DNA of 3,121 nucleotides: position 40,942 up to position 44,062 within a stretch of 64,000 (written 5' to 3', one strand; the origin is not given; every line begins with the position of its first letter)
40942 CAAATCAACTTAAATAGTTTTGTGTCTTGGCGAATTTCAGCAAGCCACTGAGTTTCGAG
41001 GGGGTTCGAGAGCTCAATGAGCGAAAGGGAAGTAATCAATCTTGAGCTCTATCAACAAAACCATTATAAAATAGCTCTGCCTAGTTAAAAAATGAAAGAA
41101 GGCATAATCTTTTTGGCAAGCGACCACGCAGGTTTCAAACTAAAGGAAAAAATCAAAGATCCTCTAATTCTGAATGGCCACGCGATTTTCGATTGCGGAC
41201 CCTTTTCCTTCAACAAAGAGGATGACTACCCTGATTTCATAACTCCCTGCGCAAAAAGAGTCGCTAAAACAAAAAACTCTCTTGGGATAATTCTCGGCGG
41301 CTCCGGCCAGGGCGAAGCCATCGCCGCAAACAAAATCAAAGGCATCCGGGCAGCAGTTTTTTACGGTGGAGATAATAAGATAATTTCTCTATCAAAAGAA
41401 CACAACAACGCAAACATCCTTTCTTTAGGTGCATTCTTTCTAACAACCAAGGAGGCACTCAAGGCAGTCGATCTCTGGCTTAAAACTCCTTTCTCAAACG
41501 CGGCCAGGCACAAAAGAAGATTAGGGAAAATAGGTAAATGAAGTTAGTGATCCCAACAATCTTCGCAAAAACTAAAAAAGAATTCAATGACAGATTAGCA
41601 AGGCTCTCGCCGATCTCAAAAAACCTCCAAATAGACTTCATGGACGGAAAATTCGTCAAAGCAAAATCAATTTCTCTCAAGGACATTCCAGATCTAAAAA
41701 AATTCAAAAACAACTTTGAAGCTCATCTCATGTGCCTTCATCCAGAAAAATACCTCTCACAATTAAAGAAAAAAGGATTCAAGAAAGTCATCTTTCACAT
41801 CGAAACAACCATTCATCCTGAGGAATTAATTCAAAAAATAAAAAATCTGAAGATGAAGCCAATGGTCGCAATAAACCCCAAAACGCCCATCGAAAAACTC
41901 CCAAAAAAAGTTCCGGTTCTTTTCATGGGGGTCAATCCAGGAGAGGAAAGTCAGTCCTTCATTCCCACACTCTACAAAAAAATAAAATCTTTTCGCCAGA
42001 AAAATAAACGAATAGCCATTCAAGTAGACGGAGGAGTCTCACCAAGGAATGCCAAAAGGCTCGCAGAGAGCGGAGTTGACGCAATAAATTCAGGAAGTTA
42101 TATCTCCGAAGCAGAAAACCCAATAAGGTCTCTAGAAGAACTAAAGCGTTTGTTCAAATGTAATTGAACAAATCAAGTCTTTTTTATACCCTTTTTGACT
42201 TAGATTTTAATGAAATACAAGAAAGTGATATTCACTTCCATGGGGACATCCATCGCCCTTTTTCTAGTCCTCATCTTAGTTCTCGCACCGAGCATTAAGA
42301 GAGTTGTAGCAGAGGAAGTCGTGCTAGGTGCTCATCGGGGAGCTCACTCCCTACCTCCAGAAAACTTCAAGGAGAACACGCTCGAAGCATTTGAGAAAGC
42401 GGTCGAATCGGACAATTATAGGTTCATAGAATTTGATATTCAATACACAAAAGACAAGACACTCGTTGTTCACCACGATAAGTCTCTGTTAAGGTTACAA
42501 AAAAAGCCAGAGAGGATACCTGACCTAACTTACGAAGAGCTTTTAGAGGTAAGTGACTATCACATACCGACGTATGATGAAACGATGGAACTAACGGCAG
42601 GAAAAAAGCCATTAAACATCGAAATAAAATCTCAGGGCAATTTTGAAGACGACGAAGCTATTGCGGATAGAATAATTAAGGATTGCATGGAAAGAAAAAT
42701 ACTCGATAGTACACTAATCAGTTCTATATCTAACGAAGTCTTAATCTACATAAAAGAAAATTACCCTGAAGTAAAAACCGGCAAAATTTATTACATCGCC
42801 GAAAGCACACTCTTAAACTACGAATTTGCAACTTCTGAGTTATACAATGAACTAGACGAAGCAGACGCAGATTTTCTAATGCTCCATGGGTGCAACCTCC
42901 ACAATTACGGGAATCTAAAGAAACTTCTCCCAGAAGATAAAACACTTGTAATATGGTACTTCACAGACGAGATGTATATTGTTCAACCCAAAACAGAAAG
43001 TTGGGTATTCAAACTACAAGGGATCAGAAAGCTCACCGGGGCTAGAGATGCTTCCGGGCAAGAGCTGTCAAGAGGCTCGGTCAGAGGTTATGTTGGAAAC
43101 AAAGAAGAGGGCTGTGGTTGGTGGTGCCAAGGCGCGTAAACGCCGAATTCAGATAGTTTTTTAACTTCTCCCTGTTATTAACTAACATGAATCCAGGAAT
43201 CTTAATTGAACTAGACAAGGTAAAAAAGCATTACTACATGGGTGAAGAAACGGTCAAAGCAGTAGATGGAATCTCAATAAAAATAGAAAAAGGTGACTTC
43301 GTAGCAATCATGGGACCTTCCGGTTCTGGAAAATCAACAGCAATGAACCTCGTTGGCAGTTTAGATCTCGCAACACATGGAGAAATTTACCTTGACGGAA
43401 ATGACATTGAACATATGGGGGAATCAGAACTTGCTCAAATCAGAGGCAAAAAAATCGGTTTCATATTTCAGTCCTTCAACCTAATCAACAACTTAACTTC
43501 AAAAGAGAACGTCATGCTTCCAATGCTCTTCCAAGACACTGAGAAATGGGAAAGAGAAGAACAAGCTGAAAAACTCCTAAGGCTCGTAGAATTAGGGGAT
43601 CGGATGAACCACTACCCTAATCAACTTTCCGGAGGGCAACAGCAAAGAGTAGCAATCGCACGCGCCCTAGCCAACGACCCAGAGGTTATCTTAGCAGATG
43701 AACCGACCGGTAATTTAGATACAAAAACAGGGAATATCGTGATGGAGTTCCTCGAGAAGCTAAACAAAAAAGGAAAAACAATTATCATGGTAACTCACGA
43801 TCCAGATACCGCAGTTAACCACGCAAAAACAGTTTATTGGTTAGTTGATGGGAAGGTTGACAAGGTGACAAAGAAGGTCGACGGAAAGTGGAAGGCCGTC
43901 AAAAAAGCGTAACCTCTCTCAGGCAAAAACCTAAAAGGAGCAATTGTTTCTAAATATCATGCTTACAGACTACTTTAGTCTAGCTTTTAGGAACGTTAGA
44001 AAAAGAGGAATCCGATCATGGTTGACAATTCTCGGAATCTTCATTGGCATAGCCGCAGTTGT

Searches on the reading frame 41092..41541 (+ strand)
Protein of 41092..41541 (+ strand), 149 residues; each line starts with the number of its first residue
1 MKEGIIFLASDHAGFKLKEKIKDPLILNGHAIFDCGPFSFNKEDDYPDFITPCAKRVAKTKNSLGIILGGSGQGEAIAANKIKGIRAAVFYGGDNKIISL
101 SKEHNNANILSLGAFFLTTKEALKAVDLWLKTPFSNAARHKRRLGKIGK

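Call 8: search_protein_families(library=pfam, proteins=[window:41092-41541:+], max_evalue=0.001)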
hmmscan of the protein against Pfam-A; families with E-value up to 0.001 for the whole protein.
window:41092-41541:+ (149 aa): 1 family
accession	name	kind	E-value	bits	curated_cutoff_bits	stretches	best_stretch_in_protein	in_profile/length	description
PF02502.23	LacAB_rpiB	-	1e-41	142.6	24.7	1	6-147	1-138/138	Ribose/Galactose Isomerase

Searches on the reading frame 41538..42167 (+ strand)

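Call 9: search_protein_families(library=pfam, proteins=[window:41538-42167:+], max_evalue=0.001)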
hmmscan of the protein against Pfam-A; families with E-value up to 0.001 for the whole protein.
window:41538-42167:+ (209 aa): 2 families
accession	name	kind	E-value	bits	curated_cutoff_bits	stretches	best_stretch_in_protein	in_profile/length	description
PF00834.25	Ribul_P_3_epim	-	1.4e-36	126.2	21.1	1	6-189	4-197/198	Ribulose-phosphate 3 epimerase family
PF01729.25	QRPTase_C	-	1.1e-05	25.7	23.1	1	145-192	114-161/169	Quinolinate phosphoribosyl transferase, C-terminal domain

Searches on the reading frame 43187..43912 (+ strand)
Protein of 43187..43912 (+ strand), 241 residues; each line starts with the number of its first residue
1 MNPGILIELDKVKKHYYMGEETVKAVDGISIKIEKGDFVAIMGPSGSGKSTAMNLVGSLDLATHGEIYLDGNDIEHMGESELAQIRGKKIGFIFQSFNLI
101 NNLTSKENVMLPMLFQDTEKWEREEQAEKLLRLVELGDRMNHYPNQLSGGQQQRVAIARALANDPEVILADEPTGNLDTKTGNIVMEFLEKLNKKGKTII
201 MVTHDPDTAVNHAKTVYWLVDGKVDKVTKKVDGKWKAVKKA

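Call 9: search_protein_families(library=pfam, proteins=[window:43187-43912:+], max_evalue=0.001)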
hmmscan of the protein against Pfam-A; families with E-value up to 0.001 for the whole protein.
window:43187-43912:+ (241 aa): 4 families
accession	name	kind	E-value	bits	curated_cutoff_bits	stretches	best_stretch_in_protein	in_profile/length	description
PF00005.33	ABC_tran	-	2.2e-34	119.4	25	1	27-174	2-136/137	ABC transporter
PF13304.12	AAA_21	-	3.1e-07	31.2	27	1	93-206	189-300/304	AAA domain, putative AbiEii toxin, Type IV TA system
PF02463.25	SMC_N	-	1.6e-06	28.1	40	1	36-212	24-205/220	RecF/RecN/SMC N terminal domain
PF25199.1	nSTAND_NTPase5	-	0.00065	20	34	0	34-56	39-61/145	Novel STAND NTPase 5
